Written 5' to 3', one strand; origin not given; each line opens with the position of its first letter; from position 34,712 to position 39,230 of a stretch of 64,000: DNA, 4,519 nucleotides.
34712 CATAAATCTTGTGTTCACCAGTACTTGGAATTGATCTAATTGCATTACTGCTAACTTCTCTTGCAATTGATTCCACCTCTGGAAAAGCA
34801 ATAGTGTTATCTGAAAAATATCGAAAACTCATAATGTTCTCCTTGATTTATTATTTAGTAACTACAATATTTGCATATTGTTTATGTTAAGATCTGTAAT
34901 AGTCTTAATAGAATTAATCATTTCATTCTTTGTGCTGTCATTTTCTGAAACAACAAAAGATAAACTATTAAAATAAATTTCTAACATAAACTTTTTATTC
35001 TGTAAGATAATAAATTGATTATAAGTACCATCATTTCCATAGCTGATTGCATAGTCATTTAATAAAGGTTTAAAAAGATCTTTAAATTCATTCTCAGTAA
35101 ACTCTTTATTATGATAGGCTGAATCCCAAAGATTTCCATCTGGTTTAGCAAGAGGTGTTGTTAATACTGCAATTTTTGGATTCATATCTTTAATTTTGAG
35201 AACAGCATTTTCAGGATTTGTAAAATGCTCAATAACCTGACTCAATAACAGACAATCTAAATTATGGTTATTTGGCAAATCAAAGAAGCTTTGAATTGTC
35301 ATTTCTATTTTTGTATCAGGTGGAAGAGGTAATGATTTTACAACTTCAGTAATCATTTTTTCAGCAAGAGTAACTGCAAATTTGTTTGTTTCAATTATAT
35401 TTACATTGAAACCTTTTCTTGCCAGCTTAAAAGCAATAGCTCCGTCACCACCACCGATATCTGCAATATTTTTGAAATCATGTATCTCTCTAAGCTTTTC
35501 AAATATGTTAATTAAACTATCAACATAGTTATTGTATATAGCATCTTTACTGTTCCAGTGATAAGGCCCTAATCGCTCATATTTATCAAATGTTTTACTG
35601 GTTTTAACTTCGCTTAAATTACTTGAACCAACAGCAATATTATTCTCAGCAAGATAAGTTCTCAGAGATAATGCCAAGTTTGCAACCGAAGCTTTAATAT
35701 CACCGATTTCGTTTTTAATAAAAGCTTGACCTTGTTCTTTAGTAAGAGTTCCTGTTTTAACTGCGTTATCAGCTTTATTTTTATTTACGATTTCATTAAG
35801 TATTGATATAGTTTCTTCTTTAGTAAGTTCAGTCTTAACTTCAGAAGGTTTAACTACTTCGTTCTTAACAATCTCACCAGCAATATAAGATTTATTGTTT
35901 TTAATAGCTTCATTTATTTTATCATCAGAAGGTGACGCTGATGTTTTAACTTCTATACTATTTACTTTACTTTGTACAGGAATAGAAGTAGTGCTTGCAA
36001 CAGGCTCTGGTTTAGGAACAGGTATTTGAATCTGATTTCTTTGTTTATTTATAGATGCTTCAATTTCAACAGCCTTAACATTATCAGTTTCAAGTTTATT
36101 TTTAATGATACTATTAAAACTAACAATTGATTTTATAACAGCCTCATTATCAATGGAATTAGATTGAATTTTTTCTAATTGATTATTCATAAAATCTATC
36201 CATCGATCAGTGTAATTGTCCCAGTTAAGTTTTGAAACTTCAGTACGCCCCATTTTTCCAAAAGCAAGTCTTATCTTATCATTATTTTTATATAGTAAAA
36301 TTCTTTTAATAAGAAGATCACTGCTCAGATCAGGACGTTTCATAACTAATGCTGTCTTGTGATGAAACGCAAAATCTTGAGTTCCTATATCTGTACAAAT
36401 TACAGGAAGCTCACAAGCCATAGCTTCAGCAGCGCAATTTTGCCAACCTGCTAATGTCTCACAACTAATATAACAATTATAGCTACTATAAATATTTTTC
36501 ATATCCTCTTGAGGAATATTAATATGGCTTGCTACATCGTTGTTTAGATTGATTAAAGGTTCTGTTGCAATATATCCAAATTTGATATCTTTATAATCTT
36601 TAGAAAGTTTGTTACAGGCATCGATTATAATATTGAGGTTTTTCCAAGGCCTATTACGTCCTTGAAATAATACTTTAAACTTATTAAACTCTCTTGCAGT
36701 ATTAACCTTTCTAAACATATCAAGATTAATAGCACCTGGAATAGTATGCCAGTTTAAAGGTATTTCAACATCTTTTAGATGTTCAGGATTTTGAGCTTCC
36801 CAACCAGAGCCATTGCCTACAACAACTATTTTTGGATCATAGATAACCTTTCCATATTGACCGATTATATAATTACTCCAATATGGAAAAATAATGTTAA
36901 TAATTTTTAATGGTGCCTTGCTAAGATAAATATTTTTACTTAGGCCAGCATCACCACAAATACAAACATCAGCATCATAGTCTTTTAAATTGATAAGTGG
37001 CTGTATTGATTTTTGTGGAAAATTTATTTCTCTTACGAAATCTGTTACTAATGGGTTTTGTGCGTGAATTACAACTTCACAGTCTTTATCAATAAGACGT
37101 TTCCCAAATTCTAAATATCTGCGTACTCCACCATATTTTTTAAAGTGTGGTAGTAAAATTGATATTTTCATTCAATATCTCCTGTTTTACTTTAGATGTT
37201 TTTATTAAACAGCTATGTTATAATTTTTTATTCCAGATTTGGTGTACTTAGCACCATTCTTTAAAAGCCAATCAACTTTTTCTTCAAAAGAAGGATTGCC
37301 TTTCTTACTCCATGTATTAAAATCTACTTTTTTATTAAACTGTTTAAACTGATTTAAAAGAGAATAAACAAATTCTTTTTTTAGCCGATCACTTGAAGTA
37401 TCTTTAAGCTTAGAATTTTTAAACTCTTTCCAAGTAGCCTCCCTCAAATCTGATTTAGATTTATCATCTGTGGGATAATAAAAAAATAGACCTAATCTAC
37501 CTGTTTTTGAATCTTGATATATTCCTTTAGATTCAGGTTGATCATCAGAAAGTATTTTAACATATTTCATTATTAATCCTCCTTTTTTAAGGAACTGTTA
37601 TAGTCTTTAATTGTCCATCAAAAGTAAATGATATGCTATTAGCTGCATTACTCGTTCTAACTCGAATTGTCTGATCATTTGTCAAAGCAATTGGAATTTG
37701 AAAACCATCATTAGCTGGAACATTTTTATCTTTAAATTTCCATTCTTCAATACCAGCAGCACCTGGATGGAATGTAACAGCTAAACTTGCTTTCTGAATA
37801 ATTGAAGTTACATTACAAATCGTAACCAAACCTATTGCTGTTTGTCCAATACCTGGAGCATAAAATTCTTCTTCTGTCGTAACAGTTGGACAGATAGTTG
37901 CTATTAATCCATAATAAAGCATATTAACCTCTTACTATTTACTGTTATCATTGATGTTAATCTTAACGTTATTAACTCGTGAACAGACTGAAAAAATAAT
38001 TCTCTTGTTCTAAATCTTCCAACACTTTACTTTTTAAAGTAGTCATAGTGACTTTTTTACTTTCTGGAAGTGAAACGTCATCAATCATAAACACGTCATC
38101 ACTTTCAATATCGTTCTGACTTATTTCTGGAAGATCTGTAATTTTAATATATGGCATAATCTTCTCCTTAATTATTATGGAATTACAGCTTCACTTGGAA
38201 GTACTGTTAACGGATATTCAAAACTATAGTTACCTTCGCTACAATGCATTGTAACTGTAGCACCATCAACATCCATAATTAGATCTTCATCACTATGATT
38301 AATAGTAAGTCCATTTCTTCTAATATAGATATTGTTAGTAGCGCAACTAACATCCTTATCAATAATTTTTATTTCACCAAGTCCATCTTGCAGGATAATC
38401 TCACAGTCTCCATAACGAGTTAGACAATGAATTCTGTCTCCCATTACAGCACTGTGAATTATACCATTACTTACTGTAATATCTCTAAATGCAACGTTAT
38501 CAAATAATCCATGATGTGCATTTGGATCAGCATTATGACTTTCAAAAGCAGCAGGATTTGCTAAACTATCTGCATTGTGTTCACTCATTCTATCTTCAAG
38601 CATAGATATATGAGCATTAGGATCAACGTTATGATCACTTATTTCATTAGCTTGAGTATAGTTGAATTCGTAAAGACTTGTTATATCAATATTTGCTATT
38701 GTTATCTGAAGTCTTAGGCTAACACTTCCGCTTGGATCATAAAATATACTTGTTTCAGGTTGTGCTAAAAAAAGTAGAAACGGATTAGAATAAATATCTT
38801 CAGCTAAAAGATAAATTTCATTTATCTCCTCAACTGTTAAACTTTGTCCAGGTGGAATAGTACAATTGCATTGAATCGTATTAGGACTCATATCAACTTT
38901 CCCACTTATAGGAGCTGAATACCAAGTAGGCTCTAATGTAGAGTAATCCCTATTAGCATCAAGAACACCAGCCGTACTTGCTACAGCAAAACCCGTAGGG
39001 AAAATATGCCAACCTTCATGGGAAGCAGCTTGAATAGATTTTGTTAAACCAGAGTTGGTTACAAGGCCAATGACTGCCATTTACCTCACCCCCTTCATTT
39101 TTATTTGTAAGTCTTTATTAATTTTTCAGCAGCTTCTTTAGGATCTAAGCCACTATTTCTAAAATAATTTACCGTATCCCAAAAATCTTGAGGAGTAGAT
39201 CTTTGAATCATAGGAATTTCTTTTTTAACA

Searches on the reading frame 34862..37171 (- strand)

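Call 10: search_protein_families(library=phrogs, proteins=[window:34862-37171:-], max_evalue=0.001)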
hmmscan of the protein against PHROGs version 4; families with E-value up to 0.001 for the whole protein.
window:34862-37171:- (769 aa): 1 family
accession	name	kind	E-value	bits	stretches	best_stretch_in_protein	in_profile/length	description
phrog_2170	-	moron, auxiliary metabolic gene and host takeover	1.9e-21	77.6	1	114-271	130-295/374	glycosyltransferase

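Call 106: search_protein_families(library=ncbifam, proteins=[window:34862-37171:-], max_evalue=0.01)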
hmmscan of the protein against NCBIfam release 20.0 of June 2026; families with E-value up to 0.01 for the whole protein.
window:34862-37171:- (769 aa): 8 families
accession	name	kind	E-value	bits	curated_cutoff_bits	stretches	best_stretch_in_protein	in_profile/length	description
TIGR01983.1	UbiG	equivalog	7.8e-08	31.9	102.95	1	565-662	49-141/228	bifunctional 2-polyprenyl-6-hydroxyphenol methylase/3-demethylubiquinol 3-O-methyltransferase UbiG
NF053787.1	GlcN_PG_synth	equivalog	4.2e-07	29.1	480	1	167-322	200-350/361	N-acetylglucosaminyl phosphatidylglycerol synthase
TIGR03088.1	stp2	hypoth_equivalog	2.8e-06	26.6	409.05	1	221-319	263-361/374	TIGR03088 family PEP-CTERM/XrtA system glycosyltransferase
NF041876.1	EPS_EpsE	equivalog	7.3e-05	22.2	400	1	242-313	307-377/389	exopolysaccharide biosynthesis GT4 family glycosyltransferase EpsE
NF008264.0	PRK11036.1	equivalog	0.00049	19.6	366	1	567-661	46-136/261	tRNA uridine 5-oxyacetic acid(34) methyltransferase CmoM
NF047684.1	TeichurnBiosyTuaC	equivalog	0.0014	17.6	550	1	164-299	219-356/391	teichuronic acid biosynthesis protein TuaC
TIGR02149.1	glgA_Coryne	subfamily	0.0038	16.4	302.4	0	164-325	204-384/391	glycogen synthase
NF043040.1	corrin_prot_MT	hypoth_equivalog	0.0088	15.5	180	0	566-609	42-85/216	corrinoid protein-associated methyltransferase CpaM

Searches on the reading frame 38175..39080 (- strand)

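Call 29: search_protein_families(library=pfam, proteins=[window:38175-39080:-], max_evalue=0.01)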
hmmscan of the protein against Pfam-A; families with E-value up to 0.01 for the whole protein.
window:38175-39080:- (301 aa): 0 families

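Call 81: search_protein_families(library=phrogs, proteins=[window:38175-39080:-], max_evalue=0.01)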
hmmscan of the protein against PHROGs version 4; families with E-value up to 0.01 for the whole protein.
window:38175-39080:- (301 aa): 1 family
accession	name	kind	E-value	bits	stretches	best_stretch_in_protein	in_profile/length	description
phrog_4302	-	unknown function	0.0037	17.1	1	215-287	273-348/499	-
